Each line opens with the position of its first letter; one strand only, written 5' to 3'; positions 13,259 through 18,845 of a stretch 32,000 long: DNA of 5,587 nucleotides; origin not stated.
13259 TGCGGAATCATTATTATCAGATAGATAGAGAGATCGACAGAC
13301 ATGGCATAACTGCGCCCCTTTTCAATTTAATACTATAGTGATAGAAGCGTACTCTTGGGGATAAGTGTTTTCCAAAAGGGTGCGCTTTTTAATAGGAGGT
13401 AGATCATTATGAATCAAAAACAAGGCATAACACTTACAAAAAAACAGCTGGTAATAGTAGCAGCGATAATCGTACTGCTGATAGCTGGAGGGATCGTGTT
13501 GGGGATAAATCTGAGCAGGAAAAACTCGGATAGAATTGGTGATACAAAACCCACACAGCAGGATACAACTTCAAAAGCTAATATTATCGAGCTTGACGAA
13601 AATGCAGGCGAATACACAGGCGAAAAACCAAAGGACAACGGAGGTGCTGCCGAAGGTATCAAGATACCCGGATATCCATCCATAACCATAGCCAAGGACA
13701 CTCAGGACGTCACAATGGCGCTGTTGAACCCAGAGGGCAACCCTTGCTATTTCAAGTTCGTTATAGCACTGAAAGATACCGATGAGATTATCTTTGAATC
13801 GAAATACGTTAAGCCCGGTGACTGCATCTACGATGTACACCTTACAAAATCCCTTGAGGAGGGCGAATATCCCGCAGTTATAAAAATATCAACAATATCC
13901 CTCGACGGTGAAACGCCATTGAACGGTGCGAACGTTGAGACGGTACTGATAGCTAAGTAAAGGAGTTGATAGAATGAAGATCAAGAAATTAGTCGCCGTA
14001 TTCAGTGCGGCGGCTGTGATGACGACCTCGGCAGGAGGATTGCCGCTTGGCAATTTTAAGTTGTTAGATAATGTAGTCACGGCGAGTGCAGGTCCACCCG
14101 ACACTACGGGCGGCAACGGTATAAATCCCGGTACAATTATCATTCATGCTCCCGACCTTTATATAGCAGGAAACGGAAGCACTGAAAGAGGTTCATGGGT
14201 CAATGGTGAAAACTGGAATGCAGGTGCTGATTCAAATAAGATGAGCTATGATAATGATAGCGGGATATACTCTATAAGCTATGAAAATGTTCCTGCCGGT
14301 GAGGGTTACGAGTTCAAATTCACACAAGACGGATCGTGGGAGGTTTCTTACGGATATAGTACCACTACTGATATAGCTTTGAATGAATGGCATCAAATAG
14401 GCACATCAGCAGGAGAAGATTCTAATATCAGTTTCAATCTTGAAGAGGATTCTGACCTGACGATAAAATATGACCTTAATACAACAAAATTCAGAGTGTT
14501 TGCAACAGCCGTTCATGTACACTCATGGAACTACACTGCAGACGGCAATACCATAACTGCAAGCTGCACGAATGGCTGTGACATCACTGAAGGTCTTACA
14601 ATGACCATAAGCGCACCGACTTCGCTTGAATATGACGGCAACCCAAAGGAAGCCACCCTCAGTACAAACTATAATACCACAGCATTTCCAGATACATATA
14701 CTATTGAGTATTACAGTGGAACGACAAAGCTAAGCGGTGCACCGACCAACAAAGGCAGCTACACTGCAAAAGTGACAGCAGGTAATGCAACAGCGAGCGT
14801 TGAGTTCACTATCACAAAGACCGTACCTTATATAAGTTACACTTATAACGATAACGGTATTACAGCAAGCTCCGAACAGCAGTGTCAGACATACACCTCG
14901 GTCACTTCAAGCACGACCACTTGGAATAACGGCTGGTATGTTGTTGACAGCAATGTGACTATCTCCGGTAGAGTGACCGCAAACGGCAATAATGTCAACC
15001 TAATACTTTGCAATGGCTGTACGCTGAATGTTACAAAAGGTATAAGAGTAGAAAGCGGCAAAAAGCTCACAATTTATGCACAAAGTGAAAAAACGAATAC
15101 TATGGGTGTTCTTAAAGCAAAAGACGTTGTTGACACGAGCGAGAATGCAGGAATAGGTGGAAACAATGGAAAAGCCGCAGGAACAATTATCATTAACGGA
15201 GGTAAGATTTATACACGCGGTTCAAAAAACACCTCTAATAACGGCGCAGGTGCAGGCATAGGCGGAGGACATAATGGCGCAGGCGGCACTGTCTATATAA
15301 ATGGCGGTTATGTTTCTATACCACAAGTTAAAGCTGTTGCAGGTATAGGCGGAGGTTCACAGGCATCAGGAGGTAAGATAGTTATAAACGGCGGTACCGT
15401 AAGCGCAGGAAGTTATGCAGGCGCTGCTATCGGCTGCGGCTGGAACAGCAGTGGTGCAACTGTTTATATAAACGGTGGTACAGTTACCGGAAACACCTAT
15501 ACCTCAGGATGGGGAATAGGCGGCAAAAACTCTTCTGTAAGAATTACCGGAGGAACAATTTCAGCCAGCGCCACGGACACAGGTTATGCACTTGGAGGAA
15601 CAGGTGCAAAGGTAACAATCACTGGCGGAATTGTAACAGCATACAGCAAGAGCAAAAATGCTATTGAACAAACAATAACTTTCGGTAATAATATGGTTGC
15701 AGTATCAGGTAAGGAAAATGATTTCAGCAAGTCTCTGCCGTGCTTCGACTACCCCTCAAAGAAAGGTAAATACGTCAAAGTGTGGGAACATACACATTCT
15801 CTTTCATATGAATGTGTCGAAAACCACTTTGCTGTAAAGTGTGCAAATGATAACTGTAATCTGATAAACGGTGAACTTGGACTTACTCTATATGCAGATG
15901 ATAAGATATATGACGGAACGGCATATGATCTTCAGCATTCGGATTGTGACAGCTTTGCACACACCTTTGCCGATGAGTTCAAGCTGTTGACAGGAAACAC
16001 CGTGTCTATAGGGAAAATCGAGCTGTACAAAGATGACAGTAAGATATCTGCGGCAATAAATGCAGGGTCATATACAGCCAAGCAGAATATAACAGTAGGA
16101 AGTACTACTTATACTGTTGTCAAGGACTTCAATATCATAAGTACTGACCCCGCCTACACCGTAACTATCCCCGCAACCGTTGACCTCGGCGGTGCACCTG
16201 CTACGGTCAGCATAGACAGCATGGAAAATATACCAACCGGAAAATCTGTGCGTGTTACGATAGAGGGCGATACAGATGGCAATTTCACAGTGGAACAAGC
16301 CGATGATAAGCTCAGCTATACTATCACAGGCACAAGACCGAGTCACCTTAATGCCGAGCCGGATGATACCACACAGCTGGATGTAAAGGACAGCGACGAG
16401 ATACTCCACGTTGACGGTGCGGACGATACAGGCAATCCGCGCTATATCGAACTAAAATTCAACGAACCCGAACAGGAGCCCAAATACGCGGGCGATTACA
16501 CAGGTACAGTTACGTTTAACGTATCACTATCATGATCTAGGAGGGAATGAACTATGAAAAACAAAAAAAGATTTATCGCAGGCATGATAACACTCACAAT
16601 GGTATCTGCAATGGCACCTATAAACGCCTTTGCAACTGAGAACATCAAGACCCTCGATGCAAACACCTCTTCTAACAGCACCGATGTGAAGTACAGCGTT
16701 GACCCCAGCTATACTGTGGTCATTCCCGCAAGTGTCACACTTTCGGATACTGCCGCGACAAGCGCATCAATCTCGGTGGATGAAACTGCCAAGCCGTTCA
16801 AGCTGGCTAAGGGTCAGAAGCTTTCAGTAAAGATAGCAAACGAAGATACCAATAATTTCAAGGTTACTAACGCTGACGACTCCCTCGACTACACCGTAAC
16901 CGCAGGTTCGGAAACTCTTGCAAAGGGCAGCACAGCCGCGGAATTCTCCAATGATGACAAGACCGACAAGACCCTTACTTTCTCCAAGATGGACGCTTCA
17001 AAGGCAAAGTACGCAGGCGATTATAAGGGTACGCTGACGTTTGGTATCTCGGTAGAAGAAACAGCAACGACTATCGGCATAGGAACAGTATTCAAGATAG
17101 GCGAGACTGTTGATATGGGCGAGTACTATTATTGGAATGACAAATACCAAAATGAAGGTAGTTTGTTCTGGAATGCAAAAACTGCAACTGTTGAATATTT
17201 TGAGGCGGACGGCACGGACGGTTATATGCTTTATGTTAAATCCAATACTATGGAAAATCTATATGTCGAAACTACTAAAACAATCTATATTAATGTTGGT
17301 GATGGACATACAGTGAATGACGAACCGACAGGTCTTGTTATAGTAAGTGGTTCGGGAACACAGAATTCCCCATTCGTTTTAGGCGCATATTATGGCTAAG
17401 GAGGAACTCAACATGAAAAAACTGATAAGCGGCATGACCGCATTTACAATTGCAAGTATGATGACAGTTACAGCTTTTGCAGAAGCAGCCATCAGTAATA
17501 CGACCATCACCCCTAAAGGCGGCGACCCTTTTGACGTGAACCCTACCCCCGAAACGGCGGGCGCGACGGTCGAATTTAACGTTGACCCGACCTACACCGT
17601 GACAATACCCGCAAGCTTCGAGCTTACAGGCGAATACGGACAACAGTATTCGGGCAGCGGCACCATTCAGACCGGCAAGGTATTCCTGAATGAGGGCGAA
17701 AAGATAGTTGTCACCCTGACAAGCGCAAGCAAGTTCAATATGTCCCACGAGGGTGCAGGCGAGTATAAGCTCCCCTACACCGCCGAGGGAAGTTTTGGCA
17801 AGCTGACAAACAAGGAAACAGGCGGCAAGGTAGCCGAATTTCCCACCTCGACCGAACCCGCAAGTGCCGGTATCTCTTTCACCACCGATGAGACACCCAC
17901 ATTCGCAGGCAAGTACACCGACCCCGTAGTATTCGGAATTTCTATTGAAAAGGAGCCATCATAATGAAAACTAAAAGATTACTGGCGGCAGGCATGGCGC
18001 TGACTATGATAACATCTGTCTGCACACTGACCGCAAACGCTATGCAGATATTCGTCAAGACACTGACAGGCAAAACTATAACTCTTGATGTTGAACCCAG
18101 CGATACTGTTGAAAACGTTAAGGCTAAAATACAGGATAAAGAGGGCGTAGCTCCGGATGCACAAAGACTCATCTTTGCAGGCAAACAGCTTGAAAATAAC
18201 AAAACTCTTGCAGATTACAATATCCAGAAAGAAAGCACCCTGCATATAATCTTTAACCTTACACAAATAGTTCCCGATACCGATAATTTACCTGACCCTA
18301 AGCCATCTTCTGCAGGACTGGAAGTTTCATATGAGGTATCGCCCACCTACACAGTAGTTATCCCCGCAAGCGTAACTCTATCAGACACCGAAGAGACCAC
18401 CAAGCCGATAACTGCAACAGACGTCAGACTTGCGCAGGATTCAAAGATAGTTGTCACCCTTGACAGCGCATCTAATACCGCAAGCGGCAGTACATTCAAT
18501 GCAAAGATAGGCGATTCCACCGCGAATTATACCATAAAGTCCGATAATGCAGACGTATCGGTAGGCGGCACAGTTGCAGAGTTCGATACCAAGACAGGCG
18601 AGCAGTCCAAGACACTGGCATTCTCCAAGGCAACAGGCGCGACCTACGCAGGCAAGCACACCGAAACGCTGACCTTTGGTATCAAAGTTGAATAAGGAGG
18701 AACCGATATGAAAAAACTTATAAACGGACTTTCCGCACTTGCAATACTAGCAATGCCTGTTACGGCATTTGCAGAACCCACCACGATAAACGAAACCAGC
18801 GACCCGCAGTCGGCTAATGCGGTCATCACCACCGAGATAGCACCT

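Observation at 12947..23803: The whole operon sits on a ~10.9 kb island bounded by terminal inverted repeats but lacking any transposase of its own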

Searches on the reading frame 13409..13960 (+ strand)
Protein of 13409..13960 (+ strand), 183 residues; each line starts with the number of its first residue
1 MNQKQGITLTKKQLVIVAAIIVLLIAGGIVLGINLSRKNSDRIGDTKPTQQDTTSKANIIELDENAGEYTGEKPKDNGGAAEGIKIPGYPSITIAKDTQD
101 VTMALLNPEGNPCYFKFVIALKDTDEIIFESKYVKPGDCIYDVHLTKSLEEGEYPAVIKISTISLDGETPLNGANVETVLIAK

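Call 7: search_protein_families(library=pfam, proteins=[window:13409-13960:+], max_evalue=0.01)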
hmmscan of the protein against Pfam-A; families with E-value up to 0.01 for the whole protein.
window:13409-13960:+ (183 aa): 0 families

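Call 50: find_homologous_proteins(query=window:13409-13960:+)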
Query window:13409-13960:+ (183 aa): 967 proteins with E <= 0.001 among 1198 candidates; the best 120 are listed.
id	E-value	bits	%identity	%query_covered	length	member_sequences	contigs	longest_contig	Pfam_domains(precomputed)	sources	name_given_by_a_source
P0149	2.6e-109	380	96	100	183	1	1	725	-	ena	-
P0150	4.8e-109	379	96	100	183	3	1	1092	-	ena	-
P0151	9.7e-109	378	96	100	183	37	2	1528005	-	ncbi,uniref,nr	ncbi:hypothetical protein RASY3_03100 [Ruminococcus albus SY3]|uniref:Uncharacterized protein n=1 Ta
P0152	2.4e-100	351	90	100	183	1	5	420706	-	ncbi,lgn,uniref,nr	ncbi:hypothetical protein [Ruminococcus albus]|uniref:Uncharacterized protein n=1 Tax=Ruminococcus a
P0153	4.2e-88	311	80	100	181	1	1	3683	-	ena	-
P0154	1.1e-84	300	78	100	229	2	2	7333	-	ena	-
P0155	1.2e-84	300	76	100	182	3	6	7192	-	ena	-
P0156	5.0e-84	298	77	100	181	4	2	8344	-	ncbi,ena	-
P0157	8.3e-84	297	77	100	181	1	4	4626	-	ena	-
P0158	1.2e-83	297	77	99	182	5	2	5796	-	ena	-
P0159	2.8e-83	296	77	99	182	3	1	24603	-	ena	-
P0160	8.4e-83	294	76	99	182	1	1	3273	-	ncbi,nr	ncbi:MAG: hypothetical protein IJJ57_07895 [Ruminococcus sp.]|nr:hypothetical protein [Ruminococcus 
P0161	8.9e-83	294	77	100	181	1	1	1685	-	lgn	-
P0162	1.2e-82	294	76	100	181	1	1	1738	-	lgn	-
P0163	1.2e-82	293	77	100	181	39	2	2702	-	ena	-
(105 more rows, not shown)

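Call 51: find_encoding_contigs(protein=P0152, flank=10000, max_places=6)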
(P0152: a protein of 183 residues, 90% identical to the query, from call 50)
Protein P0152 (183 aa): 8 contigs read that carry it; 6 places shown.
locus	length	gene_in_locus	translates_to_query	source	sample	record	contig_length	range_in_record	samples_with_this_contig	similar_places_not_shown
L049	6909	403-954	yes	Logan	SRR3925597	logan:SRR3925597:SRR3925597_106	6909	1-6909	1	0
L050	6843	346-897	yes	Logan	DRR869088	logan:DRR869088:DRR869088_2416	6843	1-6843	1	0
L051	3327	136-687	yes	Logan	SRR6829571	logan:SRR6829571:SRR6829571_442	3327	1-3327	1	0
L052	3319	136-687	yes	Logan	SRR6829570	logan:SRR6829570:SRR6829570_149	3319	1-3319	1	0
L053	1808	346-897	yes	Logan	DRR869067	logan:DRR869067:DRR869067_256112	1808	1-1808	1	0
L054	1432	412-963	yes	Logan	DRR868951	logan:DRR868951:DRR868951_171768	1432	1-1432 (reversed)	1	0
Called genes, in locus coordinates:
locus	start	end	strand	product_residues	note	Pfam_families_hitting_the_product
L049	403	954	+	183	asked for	-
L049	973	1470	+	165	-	-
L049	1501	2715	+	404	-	PF18889:Beta_helix_3 (faint)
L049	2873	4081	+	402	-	PF26146:PI-PLC_X (faint), PF00388:PI-PLC-X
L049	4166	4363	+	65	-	-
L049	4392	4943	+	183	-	-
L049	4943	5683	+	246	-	PF00240:ubiquitin, PF11976:Rad60-SLD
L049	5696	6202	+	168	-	-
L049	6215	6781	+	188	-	-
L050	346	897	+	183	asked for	-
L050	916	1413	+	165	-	-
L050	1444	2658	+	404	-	PF18889:Beta_helix_3 (faint)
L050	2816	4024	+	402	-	PF26146:PI-PLC_X (faint), PF00388:PI-PLC-X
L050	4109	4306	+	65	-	-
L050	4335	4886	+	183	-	-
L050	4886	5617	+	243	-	PF00240:ubiquitin, PF11976:Rad60-SLD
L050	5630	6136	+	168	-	-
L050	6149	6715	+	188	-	-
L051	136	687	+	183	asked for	-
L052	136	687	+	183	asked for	-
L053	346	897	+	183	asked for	-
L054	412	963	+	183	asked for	-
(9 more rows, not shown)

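Call 52: find_encoding_contigs(protein=P0151, flank=10000, max_places=3)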
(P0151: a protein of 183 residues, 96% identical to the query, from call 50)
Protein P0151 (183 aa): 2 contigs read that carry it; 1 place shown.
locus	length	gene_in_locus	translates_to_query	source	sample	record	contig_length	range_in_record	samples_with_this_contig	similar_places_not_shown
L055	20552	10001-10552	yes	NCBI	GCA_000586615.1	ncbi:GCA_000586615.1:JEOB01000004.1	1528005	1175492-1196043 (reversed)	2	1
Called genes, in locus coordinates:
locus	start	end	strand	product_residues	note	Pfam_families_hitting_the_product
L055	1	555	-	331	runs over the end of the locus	-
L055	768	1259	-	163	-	-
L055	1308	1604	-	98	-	PF13091:PLDc_2, PF00614:PLDc (weak)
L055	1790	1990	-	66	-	-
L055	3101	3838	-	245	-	PF12796:Ank_2 (faint), PF00023:Ank (faint), PF13606:Ank_3 (faint)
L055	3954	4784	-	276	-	PF02517:Rce1-like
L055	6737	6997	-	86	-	PF13657:Couple_hipA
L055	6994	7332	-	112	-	PF01381:HTH_3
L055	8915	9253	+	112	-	-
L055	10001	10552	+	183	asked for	-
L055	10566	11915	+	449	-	-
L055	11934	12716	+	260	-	-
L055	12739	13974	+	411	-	PF18889:Beta_helix_3 (faint)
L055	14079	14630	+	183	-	-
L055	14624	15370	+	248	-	PF00240:ubiquitin, PF11976:Rad60-SLD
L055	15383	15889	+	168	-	-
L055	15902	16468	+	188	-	-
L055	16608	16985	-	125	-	PF20020:DUF6431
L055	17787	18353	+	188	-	PF01174:SNO, PF07685:GATase_3, PF00117:GATase, PF03575:Peptidase_S51 (weak)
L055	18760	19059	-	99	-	PF01337:Barstar (weak)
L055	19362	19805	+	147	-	PF00011:HSP20, PF17886:ArsA_HSP20 (weak)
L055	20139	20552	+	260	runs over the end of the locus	-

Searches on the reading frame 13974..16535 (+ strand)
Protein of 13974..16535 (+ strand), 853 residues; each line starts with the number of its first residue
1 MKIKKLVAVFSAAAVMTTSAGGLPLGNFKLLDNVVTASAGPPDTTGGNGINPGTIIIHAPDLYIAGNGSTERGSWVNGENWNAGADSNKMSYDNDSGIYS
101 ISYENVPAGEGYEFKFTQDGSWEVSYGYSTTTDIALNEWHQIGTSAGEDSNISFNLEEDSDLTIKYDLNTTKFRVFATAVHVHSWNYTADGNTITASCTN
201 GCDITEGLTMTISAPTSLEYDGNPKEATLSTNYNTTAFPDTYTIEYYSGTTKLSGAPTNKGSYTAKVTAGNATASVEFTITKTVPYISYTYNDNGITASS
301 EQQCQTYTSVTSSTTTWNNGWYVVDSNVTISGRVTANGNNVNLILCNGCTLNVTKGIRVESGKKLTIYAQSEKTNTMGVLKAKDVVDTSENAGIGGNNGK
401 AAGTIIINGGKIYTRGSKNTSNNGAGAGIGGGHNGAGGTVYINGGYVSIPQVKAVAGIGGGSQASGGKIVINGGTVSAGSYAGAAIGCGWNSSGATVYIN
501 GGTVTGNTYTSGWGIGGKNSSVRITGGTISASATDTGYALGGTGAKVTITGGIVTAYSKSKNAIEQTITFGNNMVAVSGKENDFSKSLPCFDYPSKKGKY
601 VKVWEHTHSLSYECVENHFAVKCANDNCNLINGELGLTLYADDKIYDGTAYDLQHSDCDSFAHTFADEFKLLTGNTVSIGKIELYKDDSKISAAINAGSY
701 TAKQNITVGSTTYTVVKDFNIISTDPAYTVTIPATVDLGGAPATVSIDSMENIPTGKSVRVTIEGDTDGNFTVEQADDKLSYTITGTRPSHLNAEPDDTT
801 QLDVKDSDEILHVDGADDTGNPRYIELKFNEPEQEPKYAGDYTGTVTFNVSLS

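Call 7: search_protein_families(library=pfam, proteins=[window:13974-16535:+], max_evalue=0.01)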
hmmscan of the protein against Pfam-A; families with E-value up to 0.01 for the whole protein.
window:13974-16535:+ (853 aa): 1 family
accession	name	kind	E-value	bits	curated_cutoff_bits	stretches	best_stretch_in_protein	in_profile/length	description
PF22058.2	X25_BaPul_like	-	6.3e-08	33.1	27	1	78-172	15-86/87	Pullulanase X25 domain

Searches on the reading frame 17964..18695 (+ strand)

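Call 7: search_protein_families(library=pfam, proteins=[window:17964-18695:+], max_evalue=0.01)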
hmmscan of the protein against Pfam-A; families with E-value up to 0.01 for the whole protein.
window:17964-18695:+ (243 aa): 4 families
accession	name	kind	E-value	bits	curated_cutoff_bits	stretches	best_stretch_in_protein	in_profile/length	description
PF00240.29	ubiquitin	-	7.9e-29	99.7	25.4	1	29-98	1-70/72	Ubiquitin family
PF11976.14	Rad60-SLD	-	8.5e-17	61.2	23.8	1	27-96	1-71/72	Ubiquitin-2 like Rad60 SUMO-like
PF14560.12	Ubiquitin_2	-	9.7e-05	23.2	23.1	1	37-96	14-80/86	Ubiquitin-like domain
PF13881.12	Rad60-SLD_2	-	0.0002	21.9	23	1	34-96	10-86/111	Ubiquitin-2 like Rad60 SUMO-like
